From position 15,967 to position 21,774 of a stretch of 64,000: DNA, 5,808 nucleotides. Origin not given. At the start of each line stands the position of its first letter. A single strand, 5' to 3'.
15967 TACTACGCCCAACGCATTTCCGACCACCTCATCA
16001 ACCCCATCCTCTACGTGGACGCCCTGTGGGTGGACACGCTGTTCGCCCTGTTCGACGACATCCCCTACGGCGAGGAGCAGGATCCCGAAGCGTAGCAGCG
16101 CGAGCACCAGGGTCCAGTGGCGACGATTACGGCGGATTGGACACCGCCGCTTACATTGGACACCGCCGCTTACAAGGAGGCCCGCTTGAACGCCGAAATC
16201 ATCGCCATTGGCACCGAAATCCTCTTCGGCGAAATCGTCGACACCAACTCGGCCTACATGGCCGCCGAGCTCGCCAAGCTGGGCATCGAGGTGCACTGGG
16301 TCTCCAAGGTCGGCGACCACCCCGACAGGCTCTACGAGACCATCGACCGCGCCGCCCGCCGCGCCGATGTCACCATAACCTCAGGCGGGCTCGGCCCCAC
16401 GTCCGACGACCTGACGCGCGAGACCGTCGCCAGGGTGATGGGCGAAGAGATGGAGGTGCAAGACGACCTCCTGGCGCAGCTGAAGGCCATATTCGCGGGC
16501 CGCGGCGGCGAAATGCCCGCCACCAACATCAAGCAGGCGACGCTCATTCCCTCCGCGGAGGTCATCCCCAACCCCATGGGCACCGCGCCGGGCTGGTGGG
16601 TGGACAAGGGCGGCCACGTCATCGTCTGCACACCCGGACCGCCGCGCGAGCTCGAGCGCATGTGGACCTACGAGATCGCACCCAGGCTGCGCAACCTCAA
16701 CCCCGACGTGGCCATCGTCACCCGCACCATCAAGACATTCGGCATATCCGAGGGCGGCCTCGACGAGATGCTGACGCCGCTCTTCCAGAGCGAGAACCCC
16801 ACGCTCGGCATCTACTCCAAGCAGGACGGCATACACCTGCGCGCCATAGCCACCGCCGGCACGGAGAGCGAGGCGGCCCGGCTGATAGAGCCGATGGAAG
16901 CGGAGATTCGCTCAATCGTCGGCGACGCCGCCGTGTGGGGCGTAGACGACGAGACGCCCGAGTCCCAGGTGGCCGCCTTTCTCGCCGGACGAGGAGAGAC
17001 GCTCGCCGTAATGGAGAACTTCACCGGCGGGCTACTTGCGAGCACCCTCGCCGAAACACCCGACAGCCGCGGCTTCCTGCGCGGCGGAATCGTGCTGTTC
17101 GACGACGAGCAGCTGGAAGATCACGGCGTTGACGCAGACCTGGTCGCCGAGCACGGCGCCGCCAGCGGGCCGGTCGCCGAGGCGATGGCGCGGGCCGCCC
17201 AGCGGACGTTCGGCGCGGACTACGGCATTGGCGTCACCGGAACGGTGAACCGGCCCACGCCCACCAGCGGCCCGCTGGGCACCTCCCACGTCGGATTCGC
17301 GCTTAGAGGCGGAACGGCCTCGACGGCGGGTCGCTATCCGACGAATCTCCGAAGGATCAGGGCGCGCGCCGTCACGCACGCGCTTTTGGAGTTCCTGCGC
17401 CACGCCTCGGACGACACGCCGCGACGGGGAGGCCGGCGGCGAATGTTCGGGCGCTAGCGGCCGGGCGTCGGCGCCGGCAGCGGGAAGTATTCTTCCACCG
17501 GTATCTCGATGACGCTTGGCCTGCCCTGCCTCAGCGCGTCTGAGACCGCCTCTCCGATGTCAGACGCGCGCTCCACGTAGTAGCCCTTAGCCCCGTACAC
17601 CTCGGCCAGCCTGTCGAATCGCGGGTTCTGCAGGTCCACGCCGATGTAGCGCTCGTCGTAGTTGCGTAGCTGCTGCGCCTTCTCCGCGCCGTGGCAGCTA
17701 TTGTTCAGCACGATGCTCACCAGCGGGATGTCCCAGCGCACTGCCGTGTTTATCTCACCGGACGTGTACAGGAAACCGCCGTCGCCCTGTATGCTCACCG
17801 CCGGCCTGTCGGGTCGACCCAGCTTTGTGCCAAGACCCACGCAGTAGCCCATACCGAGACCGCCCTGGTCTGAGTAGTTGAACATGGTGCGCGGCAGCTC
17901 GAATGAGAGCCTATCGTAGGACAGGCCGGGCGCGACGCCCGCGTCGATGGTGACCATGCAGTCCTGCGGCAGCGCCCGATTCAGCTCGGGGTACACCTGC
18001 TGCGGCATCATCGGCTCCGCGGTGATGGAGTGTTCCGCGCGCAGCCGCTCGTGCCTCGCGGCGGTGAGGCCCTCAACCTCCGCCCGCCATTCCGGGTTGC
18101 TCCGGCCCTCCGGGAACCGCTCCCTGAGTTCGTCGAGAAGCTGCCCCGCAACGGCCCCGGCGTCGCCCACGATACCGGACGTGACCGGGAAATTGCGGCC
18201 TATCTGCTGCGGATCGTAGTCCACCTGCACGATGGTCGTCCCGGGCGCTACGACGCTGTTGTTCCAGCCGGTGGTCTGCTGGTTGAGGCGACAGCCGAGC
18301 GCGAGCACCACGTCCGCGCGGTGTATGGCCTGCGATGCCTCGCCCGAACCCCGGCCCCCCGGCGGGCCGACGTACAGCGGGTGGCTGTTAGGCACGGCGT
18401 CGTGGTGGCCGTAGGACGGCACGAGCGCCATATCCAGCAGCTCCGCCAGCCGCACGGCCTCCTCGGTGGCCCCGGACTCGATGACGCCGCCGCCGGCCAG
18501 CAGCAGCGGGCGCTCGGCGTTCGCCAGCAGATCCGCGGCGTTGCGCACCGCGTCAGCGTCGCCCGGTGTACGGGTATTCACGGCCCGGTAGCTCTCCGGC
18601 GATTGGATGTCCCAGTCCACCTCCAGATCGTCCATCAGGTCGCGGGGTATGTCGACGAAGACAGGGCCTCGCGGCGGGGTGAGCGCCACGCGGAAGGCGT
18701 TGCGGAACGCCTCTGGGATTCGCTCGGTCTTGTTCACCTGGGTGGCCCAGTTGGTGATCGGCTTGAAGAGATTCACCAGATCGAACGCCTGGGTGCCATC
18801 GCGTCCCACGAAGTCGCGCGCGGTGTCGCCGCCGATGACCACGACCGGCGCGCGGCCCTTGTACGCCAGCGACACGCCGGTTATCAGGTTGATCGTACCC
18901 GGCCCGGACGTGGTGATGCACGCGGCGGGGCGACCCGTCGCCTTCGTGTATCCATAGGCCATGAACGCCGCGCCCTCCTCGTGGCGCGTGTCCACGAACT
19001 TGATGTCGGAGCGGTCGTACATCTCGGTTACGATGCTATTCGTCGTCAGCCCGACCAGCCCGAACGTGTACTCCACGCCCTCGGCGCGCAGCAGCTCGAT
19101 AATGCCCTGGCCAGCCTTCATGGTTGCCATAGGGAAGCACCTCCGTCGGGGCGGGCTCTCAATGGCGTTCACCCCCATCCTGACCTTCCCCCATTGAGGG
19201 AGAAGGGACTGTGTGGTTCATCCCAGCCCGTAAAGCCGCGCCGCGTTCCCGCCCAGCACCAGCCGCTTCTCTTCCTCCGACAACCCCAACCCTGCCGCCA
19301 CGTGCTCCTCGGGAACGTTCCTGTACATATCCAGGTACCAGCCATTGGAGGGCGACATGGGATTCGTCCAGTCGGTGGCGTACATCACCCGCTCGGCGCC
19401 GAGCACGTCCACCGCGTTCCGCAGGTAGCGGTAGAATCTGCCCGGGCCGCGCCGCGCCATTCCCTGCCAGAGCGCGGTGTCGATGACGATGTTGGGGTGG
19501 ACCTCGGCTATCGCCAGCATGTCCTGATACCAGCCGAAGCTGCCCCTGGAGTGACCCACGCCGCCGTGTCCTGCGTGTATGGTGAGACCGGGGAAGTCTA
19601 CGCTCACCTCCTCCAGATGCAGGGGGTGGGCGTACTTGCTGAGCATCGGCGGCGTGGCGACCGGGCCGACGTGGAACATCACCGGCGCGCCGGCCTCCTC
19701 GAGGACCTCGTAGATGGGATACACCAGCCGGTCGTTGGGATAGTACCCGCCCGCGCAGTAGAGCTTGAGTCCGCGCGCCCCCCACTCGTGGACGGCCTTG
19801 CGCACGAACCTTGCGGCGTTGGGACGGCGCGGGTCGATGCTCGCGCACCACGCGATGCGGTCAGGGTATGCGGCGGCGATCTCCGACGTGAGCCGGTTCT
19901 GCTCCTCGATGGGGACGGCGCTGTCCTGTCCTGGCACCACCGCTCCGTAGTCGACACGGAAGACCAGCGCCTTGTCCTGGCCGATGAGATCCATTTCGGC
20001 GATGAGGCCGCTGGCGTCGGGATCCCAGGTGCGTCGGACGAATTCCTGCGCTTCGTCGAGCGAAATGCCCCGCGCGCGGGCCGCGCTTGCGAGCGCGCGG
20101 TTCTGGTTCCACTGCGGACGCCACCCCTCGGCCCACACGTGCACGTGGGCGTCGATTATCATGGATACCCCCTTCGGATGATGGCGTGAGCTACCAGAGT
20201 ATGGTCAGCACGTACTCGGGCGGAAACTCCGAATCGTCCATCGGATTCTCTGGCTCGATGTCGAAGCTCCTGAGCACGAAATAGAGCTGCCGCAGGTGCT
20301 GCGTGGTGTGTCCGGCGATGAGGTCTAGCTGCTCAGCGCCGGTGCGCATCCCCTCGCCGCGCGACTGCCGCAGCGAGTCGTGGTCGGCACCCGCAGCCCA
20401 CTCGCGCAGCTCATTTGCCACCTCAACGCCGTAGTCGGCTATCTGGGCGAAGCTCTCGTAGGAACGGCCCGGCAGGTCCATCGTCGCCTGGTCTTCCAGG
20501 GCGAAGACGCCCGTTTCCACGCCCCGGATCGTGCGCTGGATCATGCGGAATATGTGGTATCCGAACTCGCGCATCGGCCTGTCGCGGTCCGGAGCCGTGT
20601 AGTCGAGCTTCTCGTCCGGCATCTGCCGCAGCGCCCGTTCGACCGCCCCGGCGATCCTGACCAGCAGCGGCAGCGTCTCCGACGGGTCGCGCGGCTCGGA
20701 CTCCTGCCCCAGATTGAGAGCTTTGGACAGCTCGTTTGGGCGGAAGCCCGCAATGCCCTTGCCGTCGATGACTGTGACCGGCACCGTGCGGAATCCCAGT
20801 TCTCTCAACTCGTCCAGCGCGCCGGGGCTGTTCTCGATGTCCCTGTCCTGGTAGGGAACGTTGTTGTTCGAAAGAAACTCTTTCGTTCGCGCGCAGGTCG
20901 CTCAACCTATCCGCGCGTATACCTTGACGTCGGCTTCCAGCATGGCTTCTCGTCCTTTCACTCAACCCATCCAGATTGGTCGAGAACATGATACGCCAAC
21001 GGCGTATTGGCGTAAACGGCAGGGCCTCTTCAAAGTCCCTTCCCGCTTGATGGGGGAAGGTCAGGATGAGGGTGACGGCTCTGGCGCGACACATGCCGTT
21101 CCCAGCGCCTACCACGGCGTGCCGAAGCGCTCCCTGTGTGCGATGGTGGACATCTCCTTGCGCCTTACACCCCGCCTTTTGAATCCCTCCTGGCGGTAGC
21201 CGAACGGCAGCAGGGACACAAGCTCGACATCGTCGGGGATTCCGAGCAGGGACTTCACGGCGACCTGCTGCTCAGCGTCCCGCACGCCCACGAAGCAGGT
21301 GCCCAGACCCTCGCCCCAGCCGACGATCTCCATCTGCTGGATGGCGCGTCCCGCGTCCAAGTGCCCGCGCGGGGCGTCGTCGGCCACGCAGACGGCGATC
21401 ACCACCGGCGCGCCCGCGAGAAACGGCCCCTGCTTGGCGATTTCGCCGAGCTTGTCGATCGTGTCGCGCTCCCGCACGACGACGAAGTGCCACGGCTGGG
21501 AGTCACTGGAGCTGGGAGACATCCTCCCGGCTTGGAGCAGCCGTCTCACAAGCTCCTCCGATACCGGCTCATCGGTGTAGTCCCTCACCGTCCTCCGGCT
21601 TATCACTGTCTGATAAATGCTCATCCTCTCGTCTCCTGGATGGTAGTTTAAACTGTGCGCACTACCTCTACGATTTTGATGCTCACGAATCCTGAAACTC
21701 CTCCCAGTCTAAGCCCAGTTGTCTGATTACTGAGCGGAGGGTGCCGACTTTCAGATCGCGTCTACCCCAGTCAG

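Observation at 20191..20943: Unannotated selenoprotein: glutaredoxin-like U-x-x-C domain fused to a DinB-like domain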

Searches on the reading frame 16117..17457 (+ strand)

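Call 83: search_protein_families(library=pfam, proteins=[window:16117-17457:+], max_evalue=0.00001)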
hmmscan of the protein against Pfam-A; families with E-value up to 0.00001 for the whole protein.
window:16117-17457:+ (446 aa): 3 families
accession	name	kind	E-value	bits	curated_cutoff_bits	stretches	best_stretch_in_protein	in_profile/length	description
PF00994.29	MoCF_biosynth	-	8.6e-36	123.2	26.6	1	27-192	1-143/144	Probable molybdopterin binding domain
PF02464.23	CinA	-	6.6e-27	94.5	23.5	1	280-426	3-151/155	Competence-damaged protein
PF18146.6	CinA_KH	-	3.7e-20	72.2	27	1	202-271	1-70/73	Damage-inducible protein CinA KH domain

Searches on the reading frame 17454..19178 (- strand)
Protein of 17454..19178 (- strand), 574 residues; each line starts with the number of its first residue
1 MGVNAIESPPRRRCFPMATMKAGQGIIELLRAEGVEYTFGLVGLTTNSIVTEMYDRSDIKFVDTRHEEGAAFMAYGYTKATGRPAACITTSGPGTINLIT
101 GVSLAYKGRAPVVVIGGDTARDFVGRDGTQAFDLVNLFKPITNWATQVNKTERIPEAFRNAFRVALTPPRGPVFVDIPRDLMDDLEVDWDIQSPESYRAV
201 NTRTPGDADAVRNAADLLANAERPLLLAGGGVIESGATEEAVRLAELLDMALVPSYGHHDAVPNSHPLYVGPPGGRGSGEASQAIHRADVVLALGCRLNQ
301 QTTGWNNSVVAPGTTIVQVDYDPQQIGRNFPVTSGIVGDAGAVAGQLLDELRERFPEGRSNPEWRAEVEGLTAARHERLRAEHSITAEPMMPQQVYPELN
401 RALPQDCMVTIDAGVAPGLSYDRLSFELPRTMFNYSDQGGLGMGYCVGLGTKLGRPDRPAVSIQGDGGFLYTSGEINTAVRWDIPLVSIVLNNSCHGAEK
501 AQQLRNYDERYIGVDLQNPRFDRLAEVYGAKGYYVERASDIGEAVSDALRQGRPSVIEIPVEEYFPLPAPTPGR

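Call 25: search_protein_families(library=pfam, proteins=[window:17454-19178:-], max_evalue=0.00001)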
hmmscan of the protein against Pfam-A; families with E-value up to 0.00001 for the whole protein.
window:17454-19178:- (574 aa): 3 families
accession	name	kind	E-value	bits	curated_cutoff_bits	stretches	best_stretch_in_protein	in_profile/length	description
PF00205.28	TPP_enzyme_M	-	2.8e-38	131.1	30.4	1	212-347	2-137/137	Thiamine pyrophosphate enzyme, central domain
PF02776.23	TPP_enzyme_N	-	3.7e-35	120.7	26.8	1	20-135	1-117/119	Thiamine pyrophosphate enzyme, N-terminal TPP binding domain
PF02775.26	TPP_enzyme_C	-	7.6e-33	113.9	21.9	1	424-559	13-151/151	Thiamine pyrophosphate enzyme, C-terminal TPP binding domain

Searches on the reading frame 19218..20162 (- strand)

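Call 25: search_protein_families(library=pfam, proteins=[window:19218-20162:-], max_evalue=0.00001)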
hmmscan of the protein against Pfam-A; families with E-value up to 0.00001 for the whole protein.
window:19218-20162:- (314 aa): 1 family
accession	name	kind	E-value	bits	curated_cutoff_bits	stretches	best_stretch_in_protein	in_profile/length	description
PF04909.20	Amidohydro_2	-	2e-41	143.1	26.4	1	3-313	1-289/289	Amidohydrolase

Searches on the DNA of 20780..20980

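Call 84: search_rna_families(source=window, start=20780, end=20980, threshold=evalue, max_evalue=10)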
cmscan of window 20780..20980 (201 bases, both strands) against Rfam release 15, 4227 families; matches with E-value up to 10: 0.
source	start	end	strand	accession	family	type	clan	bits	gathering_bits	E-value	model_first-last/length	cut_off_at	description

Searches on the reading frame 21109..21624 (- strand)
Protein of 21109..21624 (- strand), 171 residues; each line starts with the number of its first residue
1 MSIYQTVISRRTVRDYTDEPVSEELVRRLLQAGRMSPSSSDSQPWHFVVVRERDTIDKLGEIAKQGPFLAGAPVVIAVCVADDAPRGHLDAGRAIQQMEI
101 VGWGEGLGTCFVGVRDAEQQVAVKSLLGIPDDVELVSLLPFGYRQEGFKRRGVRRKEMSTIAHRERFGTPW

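Call 25: search_protein_families(library=pfam, proteins=[window:21109-21624:-], max_evalue=0.00001)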
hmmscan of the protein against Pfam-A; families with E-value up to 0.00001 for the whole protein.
window:21109-21624:- (171 aa): 2 families
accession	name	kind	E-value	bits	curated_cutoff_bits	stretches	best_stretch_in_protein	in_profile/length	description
PF00881.29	Nitroreductase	-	1.8e-30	106.8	23.5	2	9-65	3-59/167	Nitroreductase family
PF14512.11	TM1586_NiRdase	-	1.6e-14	54.5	27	0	68-162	62-149/215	Putative TM nitroreductase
